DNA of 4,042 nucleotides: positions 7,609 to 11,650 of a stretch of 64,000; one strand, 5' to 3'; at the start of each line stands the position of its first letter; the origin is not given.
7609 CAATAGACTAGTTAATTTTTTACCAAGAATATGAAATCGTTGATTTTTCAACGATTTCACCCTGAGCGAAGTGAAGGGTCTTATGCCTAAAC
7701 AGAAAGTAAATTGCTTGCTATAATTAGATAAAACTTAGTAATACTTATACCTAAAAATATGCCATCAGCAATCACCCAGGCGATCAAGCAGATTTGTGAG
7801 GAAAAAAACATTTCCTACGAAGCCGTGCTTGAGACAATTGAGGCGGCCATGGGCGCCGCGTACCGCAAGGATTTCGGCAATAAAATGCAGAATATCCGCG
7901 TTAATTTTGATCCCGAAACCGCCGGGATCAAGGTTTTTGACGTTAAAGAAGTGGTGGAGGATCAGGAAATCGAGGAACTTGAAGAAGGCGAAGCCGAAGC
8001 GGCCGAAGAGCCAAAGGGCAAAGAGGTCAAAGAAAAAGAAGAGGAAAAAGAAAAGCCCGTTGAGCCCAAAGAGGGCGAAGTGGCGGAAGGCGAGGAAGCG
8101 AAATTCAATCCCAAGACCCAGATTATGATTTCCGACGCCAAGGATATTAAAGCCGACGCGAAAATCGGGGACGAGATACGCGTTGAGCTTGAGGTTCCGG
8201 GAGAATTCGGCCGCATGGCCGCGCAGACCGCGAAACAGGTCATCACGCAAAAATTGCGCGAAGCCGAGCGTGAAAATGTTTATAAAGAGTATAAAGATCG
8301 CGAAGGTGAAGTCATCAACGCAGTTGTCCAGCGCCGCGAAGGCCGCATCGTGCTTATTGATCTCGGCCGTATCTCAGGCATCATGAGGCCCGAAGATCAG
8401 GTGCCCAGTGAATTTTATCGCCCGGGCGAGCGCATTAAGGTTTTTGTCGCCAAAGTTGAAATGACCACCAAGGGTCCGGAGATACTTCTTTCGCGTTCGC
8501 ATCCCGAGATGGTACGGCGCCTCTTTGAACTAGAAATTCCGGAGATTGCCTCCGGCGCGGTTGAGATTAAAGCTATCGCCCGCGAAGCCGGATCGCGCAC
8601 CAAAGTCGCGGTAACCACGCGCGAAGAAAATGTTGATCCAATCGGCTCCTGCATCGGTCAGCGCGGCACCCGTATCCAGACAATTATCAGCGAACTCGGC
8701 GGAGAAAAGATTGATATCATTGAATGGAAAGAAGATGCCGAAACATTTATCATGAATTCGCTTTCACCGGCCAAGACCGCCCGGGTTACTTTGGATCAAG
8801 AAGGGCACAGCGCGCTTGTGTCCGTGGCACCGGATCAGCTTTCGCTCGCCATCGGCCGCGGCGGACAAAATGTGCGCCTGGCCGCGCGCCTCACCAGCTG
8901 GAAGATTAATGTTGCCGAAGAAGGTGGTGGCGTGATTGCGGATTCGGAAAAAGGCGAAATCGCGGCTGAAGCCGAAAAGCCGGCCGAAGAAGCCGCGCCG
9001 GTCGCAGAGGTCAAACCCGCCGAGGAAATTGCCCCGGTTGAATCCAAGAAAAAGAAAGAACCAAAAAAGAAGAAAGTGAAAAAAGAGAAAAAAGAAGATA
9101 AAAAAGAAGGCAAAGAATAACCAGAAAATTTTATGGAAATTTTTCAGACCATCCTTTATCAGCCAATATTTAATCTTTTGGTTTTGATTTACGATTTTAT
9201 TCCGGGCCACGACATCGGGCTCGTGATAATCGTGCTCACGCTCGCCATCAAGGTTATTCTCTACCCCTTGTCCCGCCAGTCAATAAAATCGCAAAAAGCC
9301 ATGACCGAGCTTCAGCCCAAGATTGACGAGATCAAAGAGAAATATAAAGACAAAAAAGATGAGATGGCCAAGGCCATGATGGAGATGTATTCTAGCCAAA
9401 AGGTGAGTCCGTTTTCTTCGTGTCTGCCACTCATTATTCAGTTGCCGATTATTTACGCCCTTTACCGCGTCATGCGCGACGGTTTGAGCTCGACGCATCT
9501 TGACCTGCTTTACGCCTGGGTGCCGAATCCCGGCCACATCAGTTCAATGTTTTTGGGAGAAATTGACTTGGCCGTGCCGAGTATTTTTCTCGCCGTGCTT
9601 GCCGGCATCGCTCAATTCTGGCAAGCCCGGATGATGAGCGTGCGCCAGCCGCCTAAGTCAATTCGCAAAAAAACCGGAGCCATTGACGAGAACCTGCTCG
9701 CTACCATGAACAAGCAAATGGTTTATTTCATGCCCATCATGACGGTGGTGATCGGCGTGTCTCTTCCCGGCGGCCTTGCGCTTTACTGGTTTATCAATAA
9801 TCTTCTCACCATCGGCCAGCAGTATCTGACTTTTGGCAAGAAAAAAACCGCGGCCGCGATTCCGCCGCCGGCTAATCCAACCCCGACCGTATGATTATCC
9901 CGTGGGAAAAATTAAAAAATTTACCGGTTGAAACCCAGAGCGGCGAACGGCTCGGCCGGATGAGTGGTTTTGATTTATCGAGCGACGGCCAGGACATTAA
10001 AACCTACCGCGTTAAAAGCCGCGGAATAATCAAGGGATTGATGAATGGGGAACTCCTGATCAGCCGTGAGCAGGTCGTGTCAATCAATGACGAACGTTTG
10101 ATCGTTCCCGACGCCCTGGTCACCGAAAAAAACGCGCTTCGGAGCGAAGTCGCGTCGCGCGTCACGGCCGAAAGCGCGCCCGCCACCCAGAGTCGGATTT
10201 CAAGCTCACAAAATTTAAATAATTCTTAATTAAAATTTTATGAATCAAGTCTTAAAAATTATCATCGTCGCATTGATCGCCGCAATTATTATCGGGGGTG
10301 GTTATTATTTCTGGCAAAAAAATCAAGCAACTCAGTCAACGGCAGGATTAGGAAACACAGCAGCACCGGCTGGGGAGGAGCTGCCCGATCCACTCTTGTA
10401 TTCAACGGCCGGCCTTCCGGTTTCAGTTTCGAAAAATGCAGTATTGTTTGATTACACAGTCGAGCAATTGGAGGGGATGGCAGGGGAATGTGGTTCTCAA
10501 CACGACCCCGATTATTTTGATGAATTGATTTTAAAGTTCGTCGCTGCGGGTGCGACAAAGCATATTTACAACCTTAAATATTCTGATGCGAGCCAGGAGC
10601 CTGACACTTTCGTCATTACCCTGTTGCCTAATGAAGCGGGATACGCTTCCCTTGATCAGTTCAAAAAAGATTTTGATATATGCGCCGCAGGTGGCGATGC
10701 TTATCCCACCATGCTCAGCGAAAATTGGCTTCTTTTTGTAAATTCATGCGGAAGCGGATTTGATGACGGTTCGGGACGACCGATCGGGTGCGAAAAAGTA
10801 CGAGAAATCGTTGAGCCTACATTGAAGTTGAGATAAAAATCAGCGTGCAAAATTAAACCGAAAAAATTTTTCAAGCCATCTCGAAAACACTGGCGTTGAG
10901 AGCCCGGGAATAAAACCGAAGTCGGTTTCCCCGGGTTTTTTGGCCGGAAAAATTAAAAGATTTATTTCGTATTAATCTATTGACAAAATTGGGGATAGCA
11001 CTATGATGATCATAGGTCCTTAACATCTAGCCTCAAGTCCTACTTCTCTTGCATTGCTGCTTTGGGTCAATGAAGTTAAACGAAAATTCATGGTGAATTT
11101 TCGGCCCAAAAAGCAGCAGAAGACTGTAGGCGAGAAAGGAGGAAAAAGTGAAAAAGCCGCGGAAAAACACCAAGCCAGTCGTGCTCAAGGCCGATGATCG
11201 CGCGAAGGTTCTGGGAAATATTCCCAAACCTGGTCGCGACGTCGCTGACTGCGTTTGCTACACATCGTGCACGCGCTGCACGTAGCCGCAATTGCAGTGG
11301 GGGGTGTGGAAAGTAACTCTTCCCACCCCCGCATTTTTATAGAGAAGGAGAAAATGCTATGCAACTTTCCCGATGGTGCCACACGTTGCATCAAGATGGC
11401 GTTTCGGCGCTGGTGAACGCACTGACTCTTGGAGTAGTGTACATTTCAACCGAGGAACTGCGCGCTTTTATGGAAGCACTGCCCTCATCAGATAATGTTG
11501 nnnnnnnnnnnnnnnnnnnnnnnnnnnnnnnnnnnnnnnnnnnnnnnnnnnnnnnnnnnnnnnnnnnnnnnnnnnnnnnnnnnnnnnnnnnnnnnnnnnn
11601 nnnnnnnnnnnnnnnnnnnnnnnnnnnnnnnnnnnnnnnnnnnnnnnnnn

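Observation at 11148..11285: Unannotated 45-codon Cys-rich ORF upstream of a radical SAM/SPASM enzyme: candidate SCIFF/ranthipeptide-type RiPP precursor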

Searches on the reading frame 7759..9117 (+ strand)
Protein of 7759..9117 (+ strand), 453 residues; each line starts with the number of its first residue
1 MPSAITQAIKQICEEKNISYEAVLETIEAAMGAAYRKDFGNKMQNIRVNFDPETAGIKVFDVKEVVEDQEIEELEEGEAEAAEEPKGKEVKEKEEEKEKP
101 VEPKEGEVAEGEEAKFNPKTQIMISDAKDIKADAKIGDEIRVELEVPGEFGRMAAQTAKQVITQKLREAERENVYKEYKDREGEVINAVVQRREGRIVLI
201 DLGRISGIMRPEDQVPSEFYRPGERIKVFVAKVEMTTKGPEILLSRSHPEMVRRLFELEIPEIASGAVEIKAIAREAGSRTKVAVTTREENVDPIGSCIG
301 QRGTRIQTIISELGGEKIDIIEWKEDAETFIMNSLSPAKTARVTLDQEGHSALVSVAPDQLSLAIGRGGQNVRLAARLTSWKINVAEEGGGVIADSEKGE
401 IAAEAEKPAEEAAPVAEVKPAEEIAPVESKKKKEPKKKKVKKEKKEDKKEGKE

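Call 6: search_protein_families(library=ncbifam, proteins=[window:7759-9117:+], max_evalue=0.01)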
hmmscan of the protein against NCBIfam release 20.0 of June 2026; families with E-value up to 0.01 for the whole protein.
window:7759-9117:+ (453 aa): 5 families
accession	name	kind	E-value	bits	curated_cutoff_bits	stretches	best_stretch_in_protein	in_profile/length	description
TIGR01953.1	NusA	equivalog_domain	3e-117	391.4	253.4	1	5-387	2-337/340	transcription termination factor NusA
NF006645.0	PRK09202.4-5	equivalog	2.7e-65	221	532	1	5-386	19-368/540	transcription termination/antitermination protein NusA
NF006642.0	PRK09202.4-1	equivalog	1.2e-40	139.6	687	1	120-385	100-372/614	transcription termination/antitermination protein NusA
TIGR01952.1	nusA_arch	equivalog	3.3e-14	53.4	74.35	1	294-384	43-134/141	NusA-like transcription termination signal-binding factor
NF006261.0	PRK08406.1-5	equivalog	0.001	18.7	231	1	294-410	42-157/173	transcription elongation factor NusA-like protein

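Call 7: search_protein_families(library=pfam, proteins=[window:7759-9117:+], max_evalue=0.01)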
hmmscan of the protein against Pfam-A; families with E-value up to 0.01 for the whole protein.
window:7759-9117:+ (453 aa): 4 families
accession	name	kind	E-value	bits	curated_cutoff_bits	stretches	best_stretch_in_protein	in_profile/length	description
PF08529.16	NusA_N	-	3.2e-32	111.7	23.8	2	115-172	65-119/119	NusA N-terminal domain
PF13184.12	KH_5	-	9.2e-28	96.6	27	1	277-344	1-68/69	NusA-like KH domain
PF00013.35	KH_1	-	0.00012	22.2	21.5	0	295-326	11-40/66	KH domain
PF23095.1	KH_NusA_C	-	0.0003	21.2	34.2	1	352-387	1-36/59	Transcription termination/antitermination protein NusA, KH domain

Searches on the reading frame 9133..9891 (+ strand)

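Call 6: search_protein_families(library=ncbifam, proteins=[window:9133-9891:+], max_evalue=0.01)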
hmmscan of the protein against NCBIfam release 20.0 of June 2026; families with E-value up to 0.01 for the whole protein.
window:9133-9891:+ (253 aa): 22 families
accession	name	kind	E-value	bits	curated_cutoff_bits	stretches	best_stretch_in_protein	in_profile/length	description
TIGR03592.1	yidC_oxa1_cterm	subfamily_domain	1.8e-53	181.5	84.3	1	28-233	2-189/191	membrane protein insertase YidC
NF002353.0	PRK01318.1-4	equivalog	1.4e-43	149.5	365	1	7-234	358-573/596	membrane protein insertase YidC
NF002352.0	PRK01318.1-3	equivalog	5.1e-40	138.1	447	2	6-114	352-458/562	membrane protein insertase YidC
NF002350.0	PRK01315.1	equivalog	2.7e-39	135.2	282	1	20-236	34-257/329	membrane protein insertase YidC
NF002357.0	PRK01318.2-4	equivalog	3.1e-39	135.1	479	1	5-232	314-511/532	membrane protein insertase YidC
NF002355.0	PRK01318.2-2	equivalog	8.3e-37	126.9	891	1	14-232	385-592/602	membrane protein insertase YidC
NF002899.0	PRK03449.1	equivalog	1.5e-35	123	276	2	28-116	32-120/359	membrane protein insertase YidC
NF002351.0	PRK01318.1-1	equivalog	1.8e-33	116.1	740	1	8-234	335-531/545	membrane protein insertase YidC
NF002356.0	PRK01318.2-3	equivalog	6.8e-31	107.3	460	2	16-113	359-460/627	membrane protein insertase YidC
NF002803.0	PRK02944.1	equivalog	7.6e-31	107.4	377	1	5-236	37-243/255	YidC family membrane integrase SpoIIIJ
NF002359.0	PRK01318.2-6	equivalog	9.7e-29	100.1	600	1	9-229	367-573/624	membrane protein insertase YidC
NF002354.0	PRK01318.2-1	equivalog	2.4e-28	99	1094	1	6-232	333-529/548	membrane protein insertase YidC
NF002168.0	PRK01001.1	equivalog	8.6e-28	97.1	670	1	8-233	554-774/795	membrane protein insertase YidC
NF002358.0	PRK01318.2-5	equivalog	5.2e-26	91.5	605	1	9-232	324-534/545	membrane protein insertase YidC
NF002734.0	PRK02654.1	equivalog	6e-21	74.7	324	1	14-115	11-117/384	membrane protein insertase YidC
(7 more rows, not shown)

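Call 7: search_protein_families(library=pfam, proteins=[window:9133-9891:+], max_evalue=0.01)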
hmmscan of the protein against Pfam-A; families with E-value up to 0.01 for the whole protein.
window:9133-9891:+ (253 aa): 1 family
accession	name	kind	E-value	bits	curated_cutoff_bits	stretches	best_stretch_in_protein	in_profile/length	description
PF02096.25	60KD_IMP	-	2.2e-52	177.7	35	1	29-232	2-160/163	60Kd inner membrane protein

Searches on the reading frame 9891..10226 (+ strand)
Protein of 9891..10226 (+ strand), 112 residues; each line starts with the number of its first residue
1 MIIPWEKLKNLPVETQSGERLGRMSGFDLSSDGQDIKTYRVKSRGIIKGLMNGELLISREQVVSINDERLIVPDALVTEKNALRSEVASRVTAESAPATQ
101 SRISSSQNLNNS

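Call 6: search_protein_families(library=ncbifam, proteins=[window:9891-10226:+], max_evalue=0.01)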
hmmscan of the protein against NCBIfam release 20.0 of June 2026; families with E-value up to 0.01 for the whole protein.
window:9891-10226:+ (112 aa): 0 families

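Call 7: search_protein_families(library=pfam, proteins=[window:9891-10226:+], max_evalue=0.01)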
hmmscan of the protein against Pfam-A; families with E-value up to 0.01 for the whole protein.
window:9891-10226:+ (112 aa): 1 family
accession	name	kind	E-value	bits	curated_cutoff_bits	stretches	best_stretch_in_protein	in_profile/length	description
PF05239.21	PRC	-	0.00015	22.1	21.2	1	6-73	7-72/78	PRC-barrel domain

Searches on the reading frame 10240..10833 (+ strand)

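Call 6: search_protein_families(library=ncbifam, proteins=[window:10240-10833:+], max_evalue=0.01)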
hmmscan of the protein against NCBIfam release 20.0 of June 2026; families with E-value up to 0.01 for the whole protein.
window:10240-10833:+ (198 aa): 0 families

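Call 7: search_protein_families(library=pfam, proteins=[window:10240-10833:+], max_evalue=0.01)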
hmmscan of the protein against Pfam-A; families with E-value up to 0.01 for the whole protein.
window:10240-10833:+ (198 aa): 0 families

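Call 21: search_protein_families(library=pfam, proteins=[window:10240-10833:+], max_evalue=10)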
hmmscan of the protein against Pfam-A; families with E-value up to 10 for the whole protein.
window:10240-10833:+ (198 aa): 1 family
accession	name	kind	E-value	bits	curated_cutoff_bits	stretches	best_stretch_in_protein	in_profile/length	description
PF13190.11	PDGLE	-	0.14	12.4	27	1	6-83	2-78/102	PDGLE domain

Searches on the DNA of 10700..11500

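Call 16: search_rna_families(source=window, start=10700, end=11500, threshold=evalue, max_evalue=1)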
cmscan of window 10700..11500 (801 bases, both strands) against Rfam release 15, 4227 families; matches with E-value up to 1: 1.
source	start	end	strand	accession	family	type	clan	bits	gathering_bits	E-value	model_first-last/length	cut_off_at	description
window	11043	11089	-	RF01748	nuoG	Cis-reg;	-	18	33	0.38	1-43/43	no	nuoG RNA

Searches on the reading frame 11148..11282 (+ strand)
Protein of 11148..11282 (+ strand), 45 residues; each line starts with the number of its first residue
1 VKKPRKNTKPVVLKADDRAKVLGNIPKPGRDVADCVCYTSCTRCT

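Call 6: search_protein_families(library=ncbifam, proteins=[window:11148-11282:+], max_evalue=0.01)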
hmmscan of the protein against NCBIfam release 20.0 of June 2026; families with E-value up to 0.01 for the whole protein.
window:11148-11282:+ (45 aa): 0 families

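Call 7: search_protein_families(library=pfam, proteins=[window:11148-11282:+], max_evalue=0.01)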
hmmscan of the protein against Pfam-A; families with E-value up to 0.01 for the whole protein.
window:11148-11282:+ (45 aa): 0 families

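Call 8: search_protein_families(library=ncbifam, proteins=[window:11148-11282:+], max_evalue=10)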
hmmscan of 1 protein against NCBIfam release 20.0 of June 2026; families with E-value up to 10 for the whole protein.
window:11148-11282:+ (45 aa): 0 families

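Call 50: find_homologous_proteins(query=A4, max_evalue=0.1)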
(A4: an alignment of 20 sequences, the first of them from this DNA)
Query A4 (20 sequences) (45 aa, profile of the alignment): 40 proteins with E <= 0.1 among 100 candidates.
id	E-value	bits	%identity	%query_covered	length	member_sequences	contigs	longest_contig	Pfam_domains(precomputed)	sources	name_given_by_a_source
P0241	1.8e-14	71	80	98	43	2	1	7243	-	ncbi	-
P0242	2.3e-14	71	100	100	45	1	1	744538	-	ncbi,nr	ncbi:MAG: hypothetical protein PHW53_02300 [Patescibacteria group bacterium]|nr:hypothetical protein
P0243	3.5e-14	71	77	67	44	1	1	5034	-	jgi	jgi:hypothetical protein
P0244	3.4e-13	67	57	98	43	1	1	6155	-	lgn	-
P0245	3.7e-13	67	71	93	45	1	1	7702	-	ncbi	ncbi:MAG: hypothetical protein V1821_02575 [bacterium]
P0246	1.7e-12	65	75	98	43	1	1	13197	-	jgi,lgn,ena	-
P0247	2.1e-12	65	64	98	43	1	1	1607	-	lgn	-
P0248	7.8e-12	63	61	98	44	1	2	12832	-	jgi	jgi:hypothetical protein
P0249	2.4e-11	61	62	93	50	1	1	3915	-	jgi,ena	-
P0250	1.0e-10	59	45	80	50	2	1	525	-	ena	-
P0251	1.1e-10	59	63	96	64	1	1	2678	-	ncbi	-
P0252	1.2e-10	59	68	98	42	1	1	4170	-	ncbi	-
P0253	8.4e-10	57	43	67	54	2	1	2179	-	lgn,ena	-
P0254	3.8e-9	54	42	80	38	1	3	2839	-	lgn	-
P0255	9.0e-9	53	50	76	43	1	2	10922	-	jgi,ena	-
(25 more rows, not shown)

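Call 61: search_protein_families(library=ncbifam, proteins=[window:11148-11282:+], max_evalue=10)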
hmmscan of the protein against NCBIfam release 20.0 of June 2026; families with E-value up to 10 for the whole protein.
seq(45 aa): 0 families
